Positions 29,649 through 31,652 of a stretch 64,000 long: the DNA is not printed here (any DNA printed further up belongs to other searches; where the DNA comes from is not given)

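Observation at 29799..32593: B12-binding radical SAM enzyme translationally coupled to a patatin-like phospholipase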

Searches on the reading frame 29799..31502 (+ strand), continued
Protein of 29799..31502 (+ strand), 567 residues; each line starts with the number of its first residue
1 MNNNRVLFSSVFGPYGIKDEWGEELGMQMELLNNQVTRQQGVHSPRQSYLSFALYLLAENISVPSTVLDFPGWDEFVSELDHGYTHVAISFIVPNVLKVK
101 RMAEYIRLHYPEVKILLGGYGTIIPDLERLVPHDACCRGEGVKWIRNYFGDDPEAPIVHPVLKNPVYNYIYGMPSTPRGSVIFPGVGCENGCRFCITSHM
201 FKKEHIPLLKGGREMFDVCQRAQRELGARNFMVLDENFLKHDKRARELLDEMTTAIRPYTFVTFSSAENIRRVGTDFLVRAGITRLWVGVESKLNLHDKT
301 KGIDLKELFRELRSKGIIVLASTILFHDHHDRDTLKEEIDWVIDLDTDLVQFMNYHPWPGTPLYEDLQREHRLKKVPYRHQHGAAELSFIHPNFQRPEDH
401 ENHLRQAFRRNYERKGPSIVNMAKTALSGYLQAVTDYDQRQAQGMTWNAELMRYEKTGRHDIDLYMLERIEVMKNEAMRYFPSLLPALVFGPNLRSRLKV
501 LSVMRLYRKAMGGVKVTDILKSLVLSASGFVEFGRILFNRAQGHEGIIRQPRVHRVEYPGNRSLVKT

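Call 54: find_homologous_proteins(query=L085:2009-3703:+, max_evalue=1e-10)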
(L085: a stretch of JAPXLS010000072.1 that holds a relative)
Query L085:2009-3703:+ (565 aa): 8000 proteins with E <= 1e-10 among 8000 candidates; the best 120 are listed.
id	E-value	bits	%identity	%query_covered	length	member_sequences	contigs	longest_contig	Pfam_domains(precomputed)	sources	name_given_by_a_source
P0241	0.0e+0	1302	100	100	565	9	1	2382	PF04055.28,PF02310.25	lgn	-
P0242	0.0e+0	1161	88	100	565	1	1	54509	PF04055.28,PF02310.25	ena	-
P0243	0.0e+0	1139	86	100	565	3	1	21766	PF04055.28,PF02310.25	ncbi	-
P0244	0.0e+0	1051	79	99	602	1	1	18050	PF04055.28,PF02310.25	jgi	jgi:radical SAM superfamily enzyme YgiQ (UPF0313 family)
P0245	0.0e+0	1033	78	100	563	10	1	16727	PF04055.28,PF02310.25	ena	-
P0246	0.0e+0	1018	78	98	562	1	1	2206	PF04055.28,PF02310.25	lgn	-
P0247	8.9e-270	914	69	100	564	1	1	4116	PF04055.28,PF02310.25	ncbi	-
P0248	2.1e-267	906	71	96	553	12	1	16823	PF04055.28,PF02310.25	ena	-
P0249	2.3e-267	906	71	95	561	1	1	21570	PF04055.28,PF02310.25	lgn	-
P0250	2.8e-261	886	67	99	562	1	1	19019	PF04055.28,PF02310.25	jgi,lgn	jgi:radical SAM superfamily enzyme YgiQ (UPF0313 family)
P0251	7.9e-261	884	67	100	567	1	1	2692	PF04055.28,PF02310.25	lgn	-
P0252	2.4e-256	870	67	98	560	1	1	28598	PF04055.28,PF02310.25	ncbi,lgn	-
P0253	5.9e-256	868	68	96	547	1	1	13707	PF04055.28,PF02310.25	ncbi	-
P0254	1.2e-255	867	66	98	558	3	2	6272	PF04055.28,PF02310.25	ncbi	ncbi:MAG: B12-binding domain-containing radical SAM protein [Bryobacteraceae bacterium]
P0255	4.4e-255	866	68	95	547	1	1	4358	PF04055.28,PF02310.25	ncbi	-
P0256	4.8e-255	865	69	96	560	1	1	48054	PF04055.28,PF02310.25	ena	-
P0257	4.8e-255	865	69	96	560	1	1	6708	PF04055.28,PF02310.25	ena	-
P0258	6.6e-255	865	69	96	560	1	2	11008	PF04055.28,PF02310.25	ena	-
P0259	6.6e-255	865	69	96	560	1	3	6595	PF04055.28,PF02310.25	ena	-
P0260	9.0e-255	864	69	96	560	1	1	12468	PF04055.28,PF02310.25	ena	-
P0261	1.2e-254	864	69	96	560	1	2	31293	PF04055.28,PF02310.25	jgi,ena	jgi:radical SAM superfamily enzyme YgiQ (UPF0313 family)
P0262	1.6e-254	864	68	96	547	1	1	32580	PF04055.28,PF02310.25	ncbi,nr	ncbi:MAG: cobalamin-dependent protein [Acidobacteria bacterium]|nr:cobalamin-dependent protein [Acid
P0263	1.7e-254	864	69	96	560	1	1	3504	PF04055.28,PF02310.25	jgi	jgi:radical SAM superfamily enzyme YgiQ (UPF0313 family)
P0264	2.8e-254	863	66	98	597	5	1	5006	PF04055.28,PF02310.25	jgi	jgi:radical SAM superfamily enzyme YgiQ (UPF0313 family)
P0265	2.8e-254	863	68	95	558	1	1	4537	PF04055.28,PF02310.25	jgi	-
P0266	3.5e-254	863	67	95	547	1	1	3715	PF04055.28,PF02310.25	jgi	jgi:radical SAM superfamily enzyme YgiQ (UPF0313 family)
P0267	3.5e-254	863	67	96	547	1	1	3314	PF04055.28,PF02310.25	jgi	jgi:radical SAM superfamily enzyme YgiQ (UPF0313 family)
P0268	4.4e-254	862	69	96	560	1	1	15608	PF04055.28,PF02310.25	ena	-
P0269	4.4e-254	862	69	96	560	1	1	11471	PF04055.28,PF02310.25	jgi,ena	jgi:radical SAM superfamily enzyme YgiQ (UPF0313 family)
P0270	4.4e-254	862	69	96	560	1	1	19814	PF04055.28,PF02310.25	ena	-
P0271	5.2e-254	862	68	96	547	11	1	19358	PF04055.28,PF02310.25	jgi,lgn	-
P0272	5.9e-254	862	69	96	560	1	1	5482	PF04055.28,PF02310.25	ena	-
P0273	9.0e-254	861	67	97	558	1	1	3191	PF04055.28,PF02310.25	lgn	-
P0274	9.2e-254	861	68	95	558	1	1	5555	PF04055.28,PF02310.25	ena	-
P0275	2.1e-253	860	69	96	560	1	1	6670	PF04055.28,PF02310.25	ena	-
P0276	2.1e-253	860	69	96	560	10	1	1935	PF04055.28,PF02310.25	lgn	-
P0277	2.1e-253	860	68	97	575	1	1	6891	PF04055.28,PF02310.25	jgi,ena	-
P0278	2.5e-253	860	68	96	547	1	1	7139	PF04055.28,PF02310.25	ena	-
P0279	2.6e-253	860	68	97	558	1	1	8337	PF04055.28,PF02310.25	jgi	jgi:radical SAM superfamily enzyme YgiQ (UPF0313 family)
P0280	2.7e-253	860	68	97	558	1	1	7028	PF04055.28,PF02310.25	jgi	jgi:radical SAM superfamily enzyme YgiQ (UPF0313 family)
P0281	3.2e-253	859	67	96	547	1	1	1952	PF04055.28,PF02310.25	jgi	jgi:radical SAM superfamily enzyme YgiQ (UPF0313 family)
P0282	5.0e-253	859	68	95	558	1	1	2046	PF04055.28,PF02310.25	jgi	jgi:hypothetical protein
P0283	5.6e-253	859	68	95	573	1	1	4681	PF04055.28,PF02310.25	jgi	jgi:hypothetical protein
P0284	9.8e-253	858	68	95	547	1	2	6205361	PF04055.28,PF02310.25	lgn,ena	-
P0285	1.1e-252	858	67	96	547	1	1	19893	PF04055.28,PF02310.25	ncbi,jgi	-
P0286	1.1e-252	858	66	97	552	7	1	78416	PF04055.28,PF02310.25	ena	-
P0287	1.3e-252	857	67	96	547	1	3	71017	PF04055.28,PF02310.25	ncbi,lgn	-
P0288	1.6e-252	857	67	96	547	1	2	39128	PF04055.28,PF02310.25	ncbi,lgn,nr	ncbi:MAG: cobalamin-dependent protein [Acidobacteriales bacterium]|nr:cobalamin-dependent protein [T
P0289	2.6e-252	856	67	96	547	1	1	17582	PF04055.28,PF02310.25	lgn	-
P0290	4.6e-252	856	67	96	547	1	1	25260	PF04055.28,PF02310.25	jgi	jgi:radical SAM superfamily enzyme YgiQ (UPF0313 family)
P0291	5.0e-252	855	67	96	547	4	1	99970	PF04055.28,PF02310.25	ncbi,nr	ncbi:MAG: radical SAM protein [Bryobacterales bacterium]|nr:radical SAM protein [Bryobacterales bact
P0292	5.2e-252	855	68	96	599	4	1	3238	PF04055.28,PF02310.25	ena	-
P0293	6.9e-252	855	67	95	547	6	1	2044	PF04055.28,PF02310.25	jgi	jgi:radical SAM superfamily enzyme YgiQ (UPF0313 family)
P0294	1.2e-251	854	67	96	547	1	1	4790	PF04055.28,PF02310.25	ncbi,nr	ncbi:MAG: cobalamin-dependent protein [Acidobacteria bacterium]|nr:cobalamin-dependent protein [Acid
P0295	1.6e-251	854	67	96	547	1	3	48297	PF04055.28,PF02310.25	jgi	jgi:radical SAM superfamily enzyme YgiQ (UPF0313 family)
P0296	1.7e-251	854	66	95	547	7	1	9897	PF04055.28,PF02310.25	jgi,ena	-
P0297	2.1e-251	853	67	96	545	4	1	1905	PF04055.28,PF02310.25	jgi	-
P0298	2.3e-251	853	69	94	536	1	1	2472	PF04055.28,PF02310.25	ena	-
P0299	2.5e-251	853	66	95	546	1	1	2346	PF04055.28,PF02310.25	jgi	jgi:radical SAM superfamily enzyme YgiQ (UPF0313 family)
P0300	2.8e-251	853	67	96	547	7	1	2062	PF04055.28,PF02310.25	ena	-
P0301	3.0e-251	853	68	96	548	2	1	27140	PF04055.28,PF02310.25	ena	-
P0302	4.1e-251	852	67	96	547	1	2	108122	PF04055.28,PF02310.25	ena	-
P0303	5.6e-251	852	67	96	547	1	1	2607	PF04055.28,PF02310.25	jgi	jgi:radical SAM superfamily enzyme YgiQ (UPF0313 family)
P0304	5.9e-251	852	67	95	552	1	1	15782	PF04055.28,PF02310.25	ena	-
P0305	1.0e-250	851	68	96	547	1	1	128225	PF04055.28,PF02310.25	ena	-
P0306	1.0e-250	851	67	96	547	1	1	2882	PF04055.28,PF02310.25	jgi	jgi:radical SAM superfamily enzyme YgiQ (UPF0313 family)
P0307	1.7e-250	850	67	95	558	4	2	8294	PF04055.28,PF02310.25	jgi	jgi:radical SAM superfamily enzyme YgiQ (UPF0313 family)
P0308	2.1e-250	850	66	96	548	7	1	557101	PF04055.28,PF02310.25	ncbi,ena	-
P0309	2.1e-250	850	66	98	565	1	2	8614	PF04055.28,PF02310.25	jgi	jgi:radical SAM superfamily enzyme YgiQ (UPF0313 family)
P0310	2.5e-250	850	66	95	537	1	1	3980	PF04055.28,PF02310.25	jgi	jgi:radical SAM superfamily enzyme YgiQ (UPF0313 family)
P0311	3.0e-250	850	67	96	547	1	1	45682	PF04055.28,PF02310.25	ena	-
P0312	3.4e-250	849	67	96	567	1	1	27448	PF04055.28,PF02310.25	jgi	jgi:radical SAM superfamily enzyme YgiQ (UPF0313 family)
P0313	4.4e-250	849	68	96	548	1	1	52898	PF04055.28,PF02310.25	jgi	jgi:radical SAM superfamily enzyme YgiQ (UPF0313 family)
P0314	4.9e-250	849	67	96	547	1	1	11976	PF04055.28,PF02310.25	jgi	jgi:radical SAM superfamily enzyme YgiQ (UPF0313 family)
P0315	6.5e-250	848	69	93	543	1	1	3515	PF04055.28,PF02310.25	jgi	jgi:radical SAM superfamily enzyme YgiQ (UPF0313 family)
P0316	6.7e-250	848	66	96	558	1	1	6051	PF04055.28,PF02310.25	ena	-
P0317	1.1e-249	848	67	95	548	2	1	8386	PF04055.28,PF02310.25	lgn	-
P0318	1.2e-249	848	67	95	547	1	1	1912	PF04055.28,PF02310.25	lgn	-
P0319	1.3e-249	847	63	96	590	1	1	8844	PF04055.28,PF02310.25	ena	-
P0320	1.4e-249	847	66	96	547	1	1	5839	PF04055.28,PF02310.25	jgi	jgi:radical SAM superfamily enzyme YgiQ (UPF0313 family)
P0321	1.4e-249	847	66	96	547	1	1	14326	PF04055.28,PF02310.25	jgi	jgi:radical SAM superfamily enzyme YgiQ (UPF0313 family)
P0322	1.7e-249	847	67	96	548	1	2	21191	PF04055.28,PF02310.25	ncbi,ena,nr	ncbi:MAG: cobalamin-dependent protein [Acidobacteriia bacterium]|nr:cobalamin-dependent protein [Ter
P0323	1.8e-249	847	67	96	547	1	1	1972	PF04055.28,PF02310.25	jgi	jgi:radical SAM superfamily enzyme YgiQ (UPF0313 family)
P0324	1.9e-249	847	66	96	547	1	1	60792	PF04055.28,PF02310.25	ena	-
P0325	2.5e-249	847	67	95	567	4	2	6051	PF04055.28,PF02310.25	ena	-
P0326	2.6e-249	846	67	96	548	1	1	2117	PF04055.28,PF02310.25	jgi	-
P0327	3.6e-249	846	66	96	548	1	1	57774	PF04055.28,PF02310.25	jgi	jgi:radical SAM superfamily enzyme YgiQ (UPF0313 family)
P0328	3.6e-249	846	67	96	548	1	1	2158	PF04055.28,PF02310.25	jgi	jgi:radical SAM superfamily enzyme YgiQ (UPF0313 family)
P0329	3.8e-249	846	66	96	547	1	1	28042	PF04055.28,PF02310.25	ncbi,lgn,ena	-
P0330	4.1e-249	846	67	96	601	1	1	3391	PF04055.28,PF02310.25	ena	-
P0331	4.3e-249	846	69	93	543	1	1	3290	PF04055.28,PF02310.25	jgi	jgi:radical SAM superfamily enzyme YgiQ (UPF0313 family)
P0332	5.0e-249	846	66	96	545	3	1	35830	PF04055.28,PF02310.25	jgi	jgi:hypothetical protein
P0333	6.0e-249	845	66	96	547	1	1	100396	PF04055.28,PF02310.25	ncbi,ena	-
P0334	6.1e-249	845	67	94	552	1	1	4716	PF04055.28,PF02310.25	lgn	-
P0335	7.2e-249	845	67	96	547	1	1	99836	PF04055.28,PF02310.25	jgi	jgi:radical SAM superfamily enzyme YgiQ (UPF0313 family)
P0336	8.0e-249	845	66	97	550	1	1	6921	PF04055.28,PF02310.25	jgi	jgi:hypothetical protein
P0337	9.9e-249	845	66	95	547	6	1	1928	PF04055.28,PF02310.25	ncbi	-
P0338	1.1e-248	844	67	96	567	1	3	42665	PF04055.28,PF02310.25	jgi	jgi:radical SAM superfamily enzyme YgiQ (UPF0313 family)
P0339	1.5e-248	844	66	96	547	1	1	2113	PF04055.28,PF02310.25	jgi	jgi:radical SAM superfamily enzyme YgiQ (UPF0313 family)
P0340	1.5e-248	844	67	96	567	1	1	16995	PF04055.28,PF02310.25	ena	-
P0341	1.7e-248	844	66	96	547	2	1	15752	PF04055.28,PF02310.25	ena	-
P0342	2.0e-248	844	67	96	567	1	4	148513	PF04055.28,PF02310.25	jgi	jgi:radical SAM superfamily enzyme YgiQ (UPF0313 family)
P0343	2.2e-248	843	66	96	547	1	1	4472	PF04055.28,PF02310.25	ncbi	-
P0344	2.2e-248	843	66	96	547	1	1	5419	PF04055.28,PF02310.25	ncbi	-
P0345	2.7e-248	843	67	96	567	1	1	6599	PF04055.28,PF02310.25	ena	-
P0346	2.9e-248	843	67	96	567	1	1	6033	PF04055.28,PF02310.25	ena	-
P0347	2.9e-248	843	67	96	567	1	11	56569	PF04055.28,PF02310.25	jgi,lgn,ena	jgi:radical SAM superfamily enzyme YgiQ (UPF0313 family)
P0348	3.0e-248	843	67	96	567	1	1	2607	PF04055.28,PF02310.25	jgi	jgi:radical SAM superfamily enzyme YgiQ (UPF0313 family)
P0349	3.0e-248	843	66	96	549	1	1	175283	PF04055.28,PF02310.25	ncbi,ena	-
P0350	3.2e-248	843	67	96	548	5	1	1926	PF04055.28,PF02310.25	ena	-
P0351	3.3e-248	843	66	96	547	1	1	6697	PF04055.28,PF02310.25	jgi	jgi:radical SAM superfamily enzyme YgiQ (UPF0313 family)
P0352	3.5e-248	843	66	95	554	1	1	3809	PF04055.28,PF02310.25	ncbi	-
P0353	4.0e-248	843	66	94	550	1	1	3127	PF04055.28,PF02310.25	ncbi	-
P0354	4.4e-248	842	67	96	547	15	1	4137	PF04055.28,PF02310.25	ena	-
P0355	4.5e-248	842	67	96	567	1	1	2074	PF04055.28,PF02310.25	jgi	jgi:radical SAM superfamily enzyme YgiQ (UPF0313 family)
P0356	4.7e-248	842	66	96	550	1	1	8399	PF04055.28,PF02310.25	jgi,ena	-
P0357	5.4e-248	842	67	96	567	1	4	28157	PF04055.28,PF02310.25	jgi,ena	jgi:radical SAM superfamily enzyme YgiQ (UPF0313 family)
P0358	6.3e-248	842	65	96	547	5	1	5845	PF04055.28,PF02310.25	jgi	jgi:radical SAM superfamily enzyme YgiQ (UPF0313 family)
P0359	7.0e-248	842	67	96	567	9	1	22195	PF04055.28,PF02310.25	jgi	jgi:radical SAM superfamily enzyme YgiQ (UPF0313 family)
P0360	7.0e-248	842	67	96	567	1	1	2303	PF04055.28,PF02310.25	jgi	jgi:radical SAM superfamily enzyme YgiQ (UPF0313 family)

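Call 55: search_solved_structures(query=P0288, max_evalue=1)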
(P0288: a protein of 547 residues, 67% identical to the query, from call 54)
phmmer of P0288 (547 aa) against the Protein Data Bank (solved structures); distinct sequences matched with E-value up to 1: 6.
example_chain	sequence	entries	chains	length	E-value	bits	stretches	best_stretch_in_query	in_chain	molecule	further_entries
8vcw_A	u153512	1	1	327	0.0023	19.9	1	177-382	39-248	Biotin synthase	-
9ccb_A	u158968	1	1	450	0.047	15.6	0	316-380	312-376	Radical SAM core domain-containing protein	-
9qbd_A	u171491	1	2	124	0.21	13.4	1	395-452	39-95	PadR-family transcriptional regulator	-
4pl1_B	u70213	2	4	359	0.43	12.4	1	175-210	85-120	Dual-specificity RNA methyltransferase RlmN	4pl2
5hr6_A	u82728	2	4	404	0.51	12.2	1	175-210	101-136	RlmN methylase | Dual-specificity RNA methyltransferase RlmN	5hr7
3rf9_A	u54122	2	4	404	0.69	11.7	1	175-210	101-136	Ribosomal RNA large subunit methyltransferase N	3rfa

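Call 56: search_protein_families(library=ncbifam, proteins=[P0288, P0241, L075:9899-11593:+, L068:1401-3584:+, L060:9998-11944:+], max_evalue=0.00001)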
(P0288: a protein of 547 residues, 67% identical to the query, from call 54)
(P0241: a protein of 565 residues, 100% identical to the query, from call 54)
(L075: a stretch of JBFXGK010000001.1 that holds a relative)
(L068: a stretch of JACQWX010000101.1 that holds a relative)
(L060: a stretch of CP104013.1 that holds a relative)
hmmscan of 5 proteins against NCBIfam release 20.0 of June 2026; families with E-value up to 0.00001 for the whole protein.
P0288 (547 aa): 8 families
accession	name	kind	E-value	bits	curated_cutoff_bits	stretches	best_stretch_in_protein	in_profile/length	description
TIGR03471.1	HpnJ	equivalog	2e-17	63.3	577.6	1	192-444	199-452/472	hopanoid biosynthesis associated radical SAM protein HpnJ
TIGR04479.1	bcpD_PhpK_rSAM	subfamily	6.5e-15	54.5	600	1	184-417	235-458/504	PhpK family radical SAM P-methyltransferase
TIGR02026.1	BchE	equivalog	3.7e-14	52.5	481.35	1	195-388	199-395/497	magnesium-protoporphyrin IX monomethyl ester anaerobic oxidative cyclase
TIGR04367.1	HpnR_B12_rSAM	equivalog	8.5e-14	50.9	650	1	186-394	182-387/490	hopanoid C-3 methylase HpnR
NF038361.1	rSAM_Sden_1168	equivalog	6.6e-13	48.1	575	1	193-384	285-477/560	Sden_1168 family B12-binding radical SAM P-methyltransferase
NF050148.1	rSAM_ApyD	equivalog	1.7e-08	33.3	750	1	193-383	202-396/645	RiPP biosynthesis radical SAM protein ApyD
TIGR00433.2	bioB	equivalog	2.5e-06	26.9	225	1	194-378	46-231/307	biotin synthase BioB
TIGR04013.1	B12_SAM_MJ_1487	hypoth_equivalog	3.9e-06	26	251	0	82-214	33-175/382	TIGR04013 family B12-binding domain/radical SAM domain-containing protein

P0241 (565 aa): 9 families
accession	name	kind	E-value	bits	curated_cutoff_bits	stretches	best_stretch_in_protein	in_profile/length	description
TIGR03471.1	HpnJ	equivalog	1.1e-15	57.5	577.6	1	213-461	200-449/472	hopanoid biosynthesis associated radical SAM protein HpnJ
TIGR02026.1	BchE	equivalog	1.3e-14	53.9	481.35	1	208-408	192-395/497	magnesium-protoporphyrin IX monomethyl ester anaerobic oxidative cyclase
TIGR04479.1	bcpD_PhpK_rSAM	subfamily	1.7e-13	49.8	600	1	207-402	238-433/504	PhpK family radical SAM P-methyltransferase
NF038361.1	rSAM_Sden_1168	equivalog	2e-12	46.4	575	1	208-404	280-477/560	Sden_1168 family B12-binding radical SAM P-methyltransferase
TIGR00433.2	bioB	equivalog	8.7e-08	31.7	225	1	214-398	46-231/307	biotin synthase BioB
TIGR04367.1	HpnR_B12_rSAM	equivalog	9.9e-08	30.9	650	0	98-153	47-103/490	hopanoid C-3 methylase HpnR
NF050148.1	rSAM_ApyD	equivalog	3e-06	25.9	750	1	213-402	202-395/645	RiPP biosynthesis radical SAM protein ApyD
TIGR04013.1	B12_SAM_MJ_1487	hypoth_equivalog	4e-06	25.9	251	0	106-234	37-175/382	TIGR04013 family B12-binding domain/radical SAM domain-containing protein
TIGR04072.2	rSAM_ladder_B12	equivalog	4.6e-06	25.5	360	0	124-404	83-376/443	lipid biosynthesis B12-binding/radical SAM protein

L075:9899-11593:+ (565 aa): 4 families
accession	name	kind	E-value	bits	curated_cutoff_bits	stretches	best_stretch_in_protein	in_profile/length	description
TIGR03471.1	HpnJ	equivalog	3e-13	49.5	577.6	1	215-460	203-449/472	hopanoid biosynthesis associated radical SAM protein HpnJ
NF038361.1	rSAM_Sden_1168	equivalog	4.4e-10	38.7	575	1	216-404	289-479/560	Sden_1168 family B12-binding radical SAM P-methyltransferase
TIGR02026.1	BchE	equivalog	4.1e-09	35.8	481.35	0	217-408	202-397/497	magnesium-protoporphyrin IX monomethyl ester anaerobic oxidative cyclase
TIGR04479.1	bcpD_PhpK_rSAM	subfamily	1e-07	30.7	600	1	218-406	246-439/504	PhpK family radical SAM P-methyltransferase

L068:1401-3584:+ (728 aa): 1 family
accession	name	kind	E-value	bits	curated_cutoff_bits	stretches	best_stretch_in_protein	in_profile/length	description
TIGR03471.1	HpnJ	equivalog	9.9e-09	34.6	577.6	1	378-601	201-427/472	hopanoid biosynthesis associated radical SAM protein HpnJ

L060:9998-11944:+ (649 aa): 2 families
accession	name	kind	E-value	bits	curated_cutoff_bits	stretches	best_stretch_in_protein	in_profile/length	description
TIGR04479.1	bcpD_PhpK_rSAM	subfamily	1.6e-06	26.8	600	0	189-350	249-412/504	PhpK family radical SAM P-methyltransferase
TIGR03471.1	HpnJ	equivalog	5.2e-06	25.6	577.6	0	170-427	187-442/472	hopanoid biosynthesis associated radical SAM protein HpnJ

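Call 68: find_encoding_contigs(protein=P0284, flank=8000, max_places=3)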
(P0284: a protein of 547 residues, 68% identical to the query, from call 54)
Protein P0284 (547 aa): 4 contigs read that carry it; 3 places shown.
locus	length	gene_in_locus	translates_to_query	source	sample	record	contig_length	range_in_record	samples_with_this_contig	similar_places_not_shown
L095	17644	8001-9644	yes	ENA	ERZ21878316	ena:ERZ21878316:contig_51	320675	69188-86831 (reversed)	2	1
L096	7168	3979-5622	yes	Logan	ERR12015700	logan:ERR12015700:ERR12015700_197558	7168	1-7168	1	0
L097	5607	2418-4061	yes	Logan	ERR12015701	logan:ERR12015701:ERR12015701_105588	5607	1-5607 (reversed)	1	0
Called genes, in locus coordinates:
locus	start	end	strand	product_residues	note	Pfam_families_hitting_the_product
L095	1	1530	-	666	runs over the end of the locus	PF14522:Cytochrome_C7 (faint), PF14537:Cytochrom_c3_2 (faint), PF22113:Mtrc-MtrF_II-IV_dom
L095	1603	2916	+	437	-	PF13231:PMT_2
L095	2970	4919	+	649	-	PF07944:Beta-AFase-like_GH127_cat, PF20736:Glyco_hydro127M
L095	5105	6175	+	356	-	PF01695:IstB_IS21 (weak), PF02562:PhoH, PF13604:AAA_30 (weak), PF13245:AAA_19 (faint)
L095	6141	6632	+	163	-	PF02130:YbeY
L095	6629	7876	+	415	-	PF00571:CBS (weak), PF03471:CorC_HlyC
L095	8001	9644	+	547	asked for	PF02310:B12-binding, PF04055:Radical_SAM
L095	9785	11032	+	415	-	PF00270:DEAD, PF04851:ResIII, PF00271:Helicase_C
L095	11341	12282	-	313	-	PF24793:GINT1_N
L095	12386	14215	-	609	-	PF07676:PD40 (faint), PF26549:Tricorn_N, PF07719:TPR_2 (faint)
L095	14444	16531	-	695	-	PF01432:Peptidase_M3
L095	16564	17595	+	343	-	PF03193:RsgA_GTPase (weak), PF00009:GTP_EFTU, PF00350:Dynamin_N (faint), PF01926:MMR_HSR1, PF02421:FeoB_N, PF04548:AIG1 (faint), PF07650:KH_2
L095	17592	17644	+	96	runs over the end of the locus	PF04972:BON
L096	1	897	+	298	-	?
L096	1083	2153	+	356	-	PF01695:IstB_IS21 (weak), PF02562:PhoH, PF13604:AAA_30 (weak), PF13245:AAA_19 (faint)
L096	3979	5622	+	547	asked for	PF02310:B12-binding, PF04055:Radical_SAM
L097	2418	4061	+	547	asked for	PF02310:B12-binding, PF04055:Radical_SAM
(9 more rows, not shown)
